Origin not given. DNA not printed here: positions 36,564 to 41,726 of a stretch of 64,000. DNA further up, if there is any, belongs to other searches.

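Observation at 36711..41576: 1621-aa single-polypeptide glycan factory: GT2 + processive GT2 synthase + 12-TM transporter-like module + GT4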

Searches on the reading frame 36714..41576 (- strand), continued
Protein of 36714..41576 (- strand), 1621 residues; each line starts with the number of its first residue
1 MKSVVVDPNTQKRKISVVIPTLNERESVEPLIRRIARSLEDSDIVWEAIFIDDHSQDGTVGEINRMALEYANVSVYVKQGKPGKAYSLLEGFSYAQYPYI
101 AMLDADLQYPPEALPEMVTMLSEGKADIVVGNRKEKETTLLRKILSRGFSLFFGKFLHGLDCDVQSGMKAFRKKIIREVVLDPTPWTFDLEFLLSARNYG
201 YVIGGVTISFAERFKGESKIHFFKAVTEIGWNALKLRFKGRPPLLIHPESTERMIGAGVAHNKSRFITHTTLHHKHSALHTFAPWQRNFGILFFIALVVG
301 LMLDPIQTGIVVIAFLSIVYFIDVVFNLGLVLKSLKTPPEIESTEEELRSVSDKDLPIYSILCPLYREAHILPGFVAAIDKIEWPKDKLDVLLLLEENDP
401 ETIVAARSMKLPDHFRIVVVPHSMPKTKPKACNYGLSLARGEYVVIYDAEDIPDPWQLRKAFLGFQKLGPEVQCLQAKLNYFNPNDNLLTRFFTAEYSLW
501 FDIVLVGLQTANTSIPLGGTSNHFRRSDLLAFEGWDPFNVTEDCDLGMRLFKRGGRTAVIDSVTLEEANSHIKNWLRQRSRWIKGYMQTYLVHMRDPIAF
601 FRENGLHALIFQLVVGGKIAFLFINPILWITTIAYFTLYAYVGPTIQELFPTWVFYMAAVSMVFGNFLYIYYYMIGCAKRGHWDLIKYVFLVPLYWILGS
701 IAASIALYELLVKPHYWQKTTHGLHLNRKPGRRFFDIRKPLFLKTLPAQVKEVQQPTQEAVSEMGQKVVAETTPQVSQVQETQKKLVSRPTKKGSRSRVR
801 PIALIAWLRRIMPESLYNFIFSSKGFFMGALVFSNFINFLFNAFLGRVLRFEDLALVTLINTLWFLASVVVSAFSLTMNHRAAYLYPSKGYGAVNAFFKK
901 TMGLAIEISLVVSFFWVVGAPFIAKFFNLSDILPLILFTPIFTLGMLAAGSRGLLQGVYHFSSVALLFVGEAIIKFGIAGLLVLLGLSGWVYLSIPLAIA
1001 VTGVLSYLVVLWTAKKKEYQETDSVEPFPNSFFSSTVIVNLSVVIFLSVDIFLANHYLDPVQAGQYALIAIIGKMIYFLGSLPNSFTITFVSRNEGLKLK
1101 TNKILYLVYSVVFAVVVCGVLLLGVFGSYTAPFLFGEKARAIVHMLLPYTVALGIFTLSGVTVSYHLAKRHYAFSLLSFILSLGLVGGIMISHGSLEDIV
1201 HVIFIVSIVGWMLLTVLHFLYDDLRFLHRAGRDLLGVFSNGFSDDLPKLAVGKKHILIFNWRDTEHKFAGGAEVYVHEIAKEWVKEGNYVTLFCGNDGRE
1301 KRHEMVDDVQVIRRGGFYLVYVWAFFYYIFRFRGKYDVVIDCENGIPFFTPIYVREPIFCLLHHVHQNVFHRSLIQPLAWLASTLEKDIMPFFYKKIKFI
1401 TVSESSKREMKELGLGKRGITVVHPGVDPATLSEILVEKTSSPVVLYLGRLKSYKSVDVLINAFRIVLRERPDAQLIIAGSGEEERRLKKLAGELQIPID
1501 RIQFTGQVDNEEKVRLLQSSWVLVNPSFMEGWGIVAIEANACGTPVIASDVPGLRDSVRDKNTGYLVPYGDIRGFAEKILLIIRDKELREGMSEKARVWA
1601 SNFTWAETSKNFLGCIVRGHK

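Call 90: find_homologous_proteins(query=L069:10897-13431:+, max_evalue=1e-10)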
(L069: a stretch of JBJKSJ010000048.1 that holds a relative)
Query L069:10897-13431:+ (845 aa): 712 proteins with E <= 1e-10 among 8000 candidates; the best 120 are listed.
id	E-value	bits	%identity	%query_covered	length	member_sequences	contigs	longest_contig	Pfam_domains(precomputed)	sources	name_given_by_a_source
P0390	0.0e+0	1024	58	97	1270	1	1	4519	PF13632.13,PF13641.13,PF00535.33,PF13231.13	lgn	-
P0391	8.7e-296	1002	56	96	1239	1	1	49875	PF13632.13,PF13641.13,PF00535.33,PF13231.13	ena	-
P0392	1.0e-294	998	56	96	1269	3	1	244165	PF13632.13,PF13641.13,PF00535.33,PF13231.13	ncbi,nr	ncbi:MAG TPA: glycosyltransferase [Ktedonobacterales bacterium]|nr:glycosyltransferase [Ktedonobacte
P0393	3.6e-279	947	53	97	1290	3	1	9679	PF13632.13,PF13641.13,PF00535.33,PF13231.13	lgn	-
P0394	1.3e-261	889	50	96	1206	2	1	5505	PF13632.13,PF13641.13,PF00535.33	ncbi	-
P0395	2.3e-259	881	50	97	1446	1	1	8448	PF13632.13,PF13641.13,PF00535.33,PF13231.13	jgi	jgi:cellulose synthase/poly-beta-1,6-N-acetylglucosamine synthase-like glycosyltransferase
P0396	5.8e-253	860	50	96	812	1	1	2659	PF13231.13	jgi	jgi:hypothetical protein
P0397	1.2e-251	856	48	96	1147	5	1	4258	PF13632.13,PF13641.13,PF00535.33,PF13231.13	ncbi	-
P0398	8.4e-251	853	48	96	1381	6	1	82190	PF13632.13,PF13641.13,PF13340.12,PF00535.33,PF13231.13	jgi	jgi:cellulose synthase/poly-beta-1,6-N-acetylglucosamine synthase-like glycosyltransferase/transposa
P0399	6.4e-248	843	48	96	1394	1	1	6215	PF13632.13,PF13641.13,PF13340.12,PF00535.33,PF13231.13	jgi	jgi:cellulose synthase/poly-beta-1,6-N-acetylglucosamine synthase-like glycosyltransferase/transposa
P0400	7.0e-247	840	52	69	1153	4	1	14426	PF13632.13,PF13641.13,PF00535.33,PF13231.13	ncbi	-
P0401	2.3e-245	835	49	97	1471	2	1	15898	PF13632.13,PF13641.13,PF00535.33,PF13231.13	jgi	jgi:cellulose synthase/poly-beta-1,6-N-acetylglucosamine synthase-like glycosyltransferase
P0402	7.5e-245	833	53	69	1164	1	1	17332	PF13632.13,PF13641.13,PF00535.33,PF13231.13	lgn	-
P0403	1.3e-244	832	48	96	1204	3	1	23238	PF13632.13,PF13641.13,PF00535.33,PF13231.13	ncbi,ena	-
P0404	1.5e-244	832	48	96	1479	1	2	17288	PF13632.13,PF13641.13,PF00535.33,PF13231.13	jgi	jgi:cellulose synthase/poly-beta-1,6-N-acetylglucosamine synthase-like glycosyltransferase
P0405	2.5e-244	831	50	96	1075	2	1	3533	PF13632.13,PF13641.13,PF00535.33,PF13231.13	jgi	jgi:cellulose synthase/poly-beta-1,6-N-acetylglucosamine synthase-like glycosyltransferase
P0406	3.2e-244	831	53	69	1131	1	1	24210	PF13632.13,PF13641.13,PF00535.33,PF13231.13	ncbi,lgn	-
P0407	1.8e-243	829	54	64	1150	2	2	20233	PF13632.13,PF13641.13,PF00535.33,PF13231.13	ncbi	-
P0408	3.4e-243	828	53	69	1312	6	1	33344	PF13632.13,PF13641.13,PF00535.33,PF13231.13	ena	-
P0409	1.4e-242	826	55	66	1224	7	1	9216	PF13632.13,PF13641.13,PF00535.33,PF13231.13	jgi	-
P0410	1.6e-242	826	54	63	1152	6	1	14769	PF13632.13,PF13641.13,PF00535.33,PF13231.13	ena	-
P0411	3.1e-242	825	48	96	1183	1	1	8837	PF13632.13,PF13641.13,PF00535.33,PF13231.13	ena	-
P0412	6.0e-242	824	49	96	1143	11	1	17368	PF13632.13,PF13641.13,PF00535.33,PF13231.13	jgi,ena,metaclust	metaclust:\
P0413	8.0e-242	823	52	69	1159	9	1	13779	PF13632.13,PF13641.13,PF00535.33,PF13231.13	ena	-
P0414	8.5e-242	823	53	64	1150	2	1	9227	PF13632.13,PF13641.13,PF00535.33,PF13231.13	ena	-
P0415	1.1e-241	823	52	68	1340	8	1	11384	PF13632.13,PF13641.13,PF13340.12,PF00535.33,PF13231.13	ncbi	-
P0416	1.7e-241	822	48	96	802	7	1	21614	PF13231.13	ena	-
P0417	4.1e-241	821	54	63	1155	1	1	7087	PF13632.13,PF13641.13,PF00535.33,PF13231.13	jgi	jgi:cellulose synthase/poly-beta-1,6-N-acetylglucosamine synthase-like glycosyltransferase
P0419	3.2e-240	818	48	96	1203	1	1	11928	PF13632.13,PF13641.13,PF00535.33,PF13231.13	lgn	-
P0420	4.6e-240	817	49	73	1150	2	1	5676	PF13632.13,PF13641.13,PF00535.33,PF13231.13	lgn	-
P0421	8.5e-240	816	55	64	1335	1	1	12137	PF13632.13,PF13641.13,PF13340.12,PF00535.33,PF13231.13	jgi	jgi:cellulose synthase/poly-beta-1,6-N-acetylglucosamine synthase-like glycosyltransferase/transposa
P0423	3.2e-239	815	54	64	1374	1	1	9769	PF13632.13,PF13641.13,PF13340.12,PF00535.33,PF13231.13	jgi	jgi:cellulose synthase/poly-beta-1,6-N-acetylglucosamine synthase-like glycosyltransferase/transposa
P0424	7.6e-239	813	48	73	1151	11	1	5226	PF13632.13,PF13641.13,PF00535.33,PF13231.13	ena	-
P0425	1.1e-238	813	49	96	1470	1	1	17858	PF13632.13,PF13506.14,PF13641.13,PF00535.33,PF13231.13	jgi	jgi:cellulose synthase/poly-beta-1,6-N-acetylglucosamine synthase-like glycosyltransferase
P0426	1.1e-238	813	53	72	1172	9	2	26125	PF13632.13,PF13641.13,PF00535.33,PF13231.13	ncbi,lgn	-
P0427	1.2e-238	813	49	73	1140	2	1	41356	PF13632.13,PF13641.13,PF00535.33,PF13231.13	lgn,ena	-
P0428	1.5e-238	812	49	96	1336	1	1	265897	PF13632.13,PF13641.13,PF00535.33,PF13231.13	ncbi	-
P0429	3.8e-238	811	52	69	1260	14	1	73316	PF13632.13,PF13641.13,PF00535.33,PF13231.13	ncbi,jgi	-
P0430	4.9e-238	811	51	72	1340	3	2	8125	PF13632.13,PF13641.13,PF13340.12,PF00535.33,PF13231.13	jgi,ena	-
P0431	5.2e-238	811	51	71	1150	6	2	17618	PF13632.13,PF13641.13,PF00535.33,PF13231.13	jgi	jgi:cellulose synthase/poly-beta-1,6-N-acetylglucosamine synthase-like glycosyltransferase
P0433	1.2e-237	809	51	70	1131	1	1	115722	PF13632.13,PF13641.13,PF00535.33,PF13231.13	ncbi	-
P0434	2.0e-237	809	52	70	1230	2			PF13632.13,PF13641.13,PF00535.33,PF13231.13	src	-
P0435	6.0e-237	807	49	73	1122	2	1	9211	PF13632.13,PF13641.13,PF00535.33,PF13231.13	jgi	jgi:cellulose synthase/poly-beta-1,6-N-acetylglucosamine synthase-like glycosyltransferase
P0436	1.5e-236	806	53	69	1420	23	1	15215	PF13632.13,PF13641.13,PF00535.33,PF13231.13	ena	-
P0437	2.2e-236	805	51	70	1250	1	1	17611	PF13632.13,PF13641.13,PF00535.33,PF13231.13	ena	-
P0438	2.3e-236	805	47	96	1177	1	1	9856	PF13632.13,PF13641.13,PF00535.33,PF13231.13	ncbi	-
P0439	2.4e-236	805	54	64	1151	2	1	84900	PF13632.13,PF13641.13,PF00535.33,PF13231.13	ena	-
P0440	2.5e-236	805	48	97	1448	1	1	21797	PF13632.13,PF13641.13,PF00535.33,PF13231.13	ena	-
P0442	8.9e-236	803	50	71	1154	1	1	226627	PF13632.13,PF13641.13,PF00535.33,PF13231.13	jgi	jgi:cellulose synthase/poly-beta-1,6-N-acetylglucosamine synthase-like glycosyltransferase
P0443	3.5e-235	801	55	63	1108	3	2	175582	PF13632.13,PF13641.13,PF00535.33,PF13231.13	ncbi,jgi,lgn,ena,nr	ncbi:MAG TPA: glycosyltransferase [Ktedonobacterales bacterium]|nr:glycosyltransferase [Ktedonobacte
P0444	4.1e-235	801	52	69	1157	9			PF13632.13,PF13641.13,PF00535.33,PF13231.13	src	-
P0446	9.8e-235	800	53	69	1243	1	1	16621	PF13632.13,PF13641.13,PF13340.12,PF00535.33,PF13231.13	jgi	jgi:cellulose synthase/poly-beta-1,6-N-acetylglucosamine synthase-like glycosyltransferase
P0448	1.4e-234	799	57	61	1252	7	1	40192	PF13632.13,PF13641.13,PF00535.33,PF13231.13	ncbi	-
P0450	2.0e-234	799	53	69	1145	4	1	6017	PF13632.13,PF13641.13,PF00535.33,PF13231.13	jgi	jgi:cellulose synthase/poly-beta-1,6-N-acetylglucosamine synthase-like glycosyltransferase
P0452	2.9e-234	798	51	69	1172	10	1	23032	PF13632.13,PF13641.13,PF00535.33,PF13231.13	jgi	jgi:cellulose synthase/poly-beta-1,6-N-acetylglucosamine synthase-like glycosyltransferase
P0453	5.2e-234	797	49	70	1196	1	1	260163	PF13632.13,PF13641.13,PF00535.33,PF13231.13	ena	-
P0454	1.6e-233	796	48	97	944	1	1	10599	PF13632.13,PF13641.13,PF13231.13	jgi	jgi:hypothetical protein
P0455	1.9e-233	795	51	70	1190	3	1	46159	PF13632.13,PF13641.13,PF00535.33,PF13231.13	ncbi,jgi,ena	-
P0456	2.3e-233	795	55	64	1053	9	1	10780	PF13632.13,PF13641.13,PF00535.33,PF13231.13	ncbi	-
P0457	8.6e-233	793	53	65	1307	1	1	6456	PF13632.13,PF13641.13,PF00535.33,PF13231.13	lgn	-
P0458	1.1e-232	793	54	64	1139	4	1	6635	PF13632.13,PF13641.13,PF00535.33,PF13231.13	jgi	-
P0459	1.9e-232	792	49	69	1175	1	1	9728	PF13632.13,PF13641.13,PF00535.33,PF13231.13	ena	-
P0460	3.7e-232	791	50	69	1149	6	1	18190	PF13632.13,PF13641.13,PF00535.33,PF13231.13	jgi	jgi:cellulose synthase/poly-beta-1,6-N-acetylglucosamine synthase-like glycosyltransferase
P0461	4.1e-232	791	48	96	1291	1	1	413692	PF13632.13,PF13641.13,PF00535.33,PF13231.13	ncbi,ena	-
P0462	7.1e-232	790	52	68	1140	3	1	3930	PF13632.13,PF13641.13,PF00535.33,PF13231.13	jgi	jgi:cellulose synthase/poly-beta-1,6-N-acetylglucosamine synthase-like glycosyltransferase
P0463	8.0e-232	790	52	69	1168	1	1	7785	PF13632.13,PF13641.13,PF00535.33,PF13231.13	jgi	jgi:cellulose synthase/poly-beta-1,6-N-acetylglucosamine synthase-like glycosyltransferase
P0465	3.1e-231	788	52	69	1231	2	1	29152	PF13632.13,PF13641.13,PF00535.33,PF13231.13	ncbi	-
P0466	5.3e-231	787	47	97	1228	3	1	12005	PF13632.13,PF13641.13,PF00535.33,PF13231.13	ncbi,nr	ncbi:MAG TPA: glycosyltransferase family 2 protein [Ktedonobacteraceae bacterium]|nr:glycosyltransfe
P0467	1.4e-230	786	53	65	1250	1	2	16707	PF13632.13,PF13641.13,PF00535.33,PF13231.13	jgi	-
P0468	1.6e-230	786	51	68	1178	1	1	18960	PF13632.13,PF13641.13,PF00535.33,PF13231.13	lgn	-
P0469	2.9e-230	785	47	73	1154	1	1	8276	PF13632.13,PF13641.13,PF00535.33,PF13231.13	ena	-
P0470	4.1e-230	784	52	65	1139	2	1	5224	PF13632.13,PF13641.13,PF00535.33,PF13231.13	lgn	-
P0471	7.5e-230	784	47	96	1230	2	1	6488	PF13632.13,PF13641.13,PF00535.33,PF13231.13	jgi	jgi:cellulose synthase/poly-beta-1,6-N-acetylglucosamine synthase-like glycosyltransferase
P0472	2.1e-229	782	51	68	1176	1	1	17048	PF13632.13,PF13641.13,PF00535.33,PF13231.13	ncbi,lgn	-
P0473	2.2e-229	782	47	97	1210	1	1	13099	PF13632.13,PF13641.13,PF00535.33,PF13231.13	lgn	-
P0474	2.3e-229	782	48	96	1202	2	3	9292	PF13632.13,PF13641.13,PF00535.33,PF13231.13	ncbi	ncbi:MAG: hypothetical protein PVS3B3_16930 [Ktedonobacteraceae bacterium]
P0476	4.9e-229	781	49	96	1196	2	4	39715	PF13632.13,PF13641.13,PF00535.33,PF13231.13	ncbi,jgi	ncbi:MAG TPA: glycosyltransferase [Ktedonobacterales bacterium]|jgi:cellulose synthase/poly-beta-1,6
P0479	3.9e-228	778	54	64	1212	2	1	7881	PF13632.13,PF13641.13,PF00535.33,PF13231.13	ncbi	-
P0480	4.9e-228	778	51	70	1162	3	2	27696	PF13632.13,PF13641.13,PF00535.33,PF13231.13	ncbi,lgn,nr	ncbi:MAG: glycosyltransferase [Ktedonobacteraceae bacterium]|nr:glycosyltransferase [Chloroflexota b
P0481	6.2e-228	777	52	64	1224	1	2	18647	PF13632.13,PF13641.13,PF00535.33,PF13231.13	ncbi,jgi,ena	-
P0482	1.0e-227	777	51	68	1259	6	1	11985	PF13632.13,PF13641.13,PF00535.33,PF13231.13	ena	-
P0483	1.4e-227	776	54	63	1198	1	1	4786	PF13632.13,PF13641.13,PF00535.33,PF13231.13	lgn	-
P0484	1.5e-227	776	52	67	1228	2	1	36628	PF13632.13,PF13641.13,PF00535.33,PF13231.13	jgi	jgi:cellulose synthase/poly-beta-1,6-N-acetylglucosamine synthase-like glycosyltransferase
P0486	9.9e-227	773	51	71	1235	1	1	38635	PF13632.13,PF13641.13,PF00535.33,PF13231.13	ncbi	-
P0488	1.9e-226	772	45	96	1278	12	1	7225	PF13632.13,PF13641.13,PF00535.33,PF13231.13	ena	-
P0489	2.4e-226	772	46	99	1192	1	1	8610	PF13632.13,PF13641.13,PF00535.33,PF13231.13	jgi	jgi:cellulose synthase/poly-beta-1,6-N-acetylglucosamine synthase-like glycosyltransferase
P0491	1.1e-225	770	49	76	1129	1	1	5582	PF13632.13,PF13641.13,PF00535.33,PF13231.13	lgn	-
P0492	1.1e-224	766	52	69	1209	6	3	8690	PF13632.13,PF13641.13,PF00535.33,PF13231.13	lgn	-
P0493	1.8e-224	766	50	68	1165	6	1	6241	PF13632.13,PF13641.13,PF00535.33,PF13231.13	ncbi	-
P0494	2.3e-224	765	50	71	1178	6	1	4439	PF13632.13,PF13641.13,PF00535.33,PF13231.13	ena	-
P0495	2.4e-224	765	53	66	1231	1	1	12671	PF13632.13,PF13641.13,PF00535.33,PF13231.13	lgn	-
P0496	4.6e-224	764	50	68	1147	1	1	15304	PF13632.13,PF13641.13,PF00535.33,PF13231.13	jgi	jgi:cellulose synthase/poly-beta-1,6-N-acetylglucosamine synthase-like glycosyltransferase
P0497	1.2e-223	763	47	96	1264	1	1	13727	PF13632.13,PF13641.13,PF00535.33,PF13231.13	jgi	jgi:cellulose synthase/poly-beta-1,6-N-acetylglucosamine synthase-like glycosyltransferase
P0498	6.7e-223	761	50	65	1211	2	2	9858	PF13632.13,PF13641.13,PF00535.33,PF13231.13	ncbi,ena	-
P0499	9.8e-223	760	53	66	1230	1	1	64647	PF13632.13,PF13641.13,PF00535.33,PF13231.13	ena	-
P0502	2.7e-222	759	46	97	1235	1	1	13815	PF13632.13,PF13641.13,PF00535.33,PF13231.13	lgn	-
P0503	3.1e-222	758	52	65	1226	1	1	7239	PF13632.13,PF13641.13,PF00535.33,PF13231.13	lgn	-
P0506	4.2e-222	758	49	69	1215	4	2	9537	PF13632.13,PF13641.13,PF00535.33,PF13231.13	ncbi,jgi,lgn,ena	-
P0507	5.0e-222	758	51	65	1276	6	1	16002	PF13632.13,PF13506.14,PF13641.13,PF00535.33,PF13231.13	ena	-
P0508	7.6e-222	757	46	73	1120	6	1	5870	PF13632.13,PF13641.13,PF00535.33,PF13231.13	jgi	jgi:cellulose synthase/poly-beta-1,6-N-acetylglucosamine synthase-like glycosyltransferase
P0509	9.9e-222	757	49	69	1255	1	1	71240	PF13632.13,PF13641.13,PF00535.33,PF13231.13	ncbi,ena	-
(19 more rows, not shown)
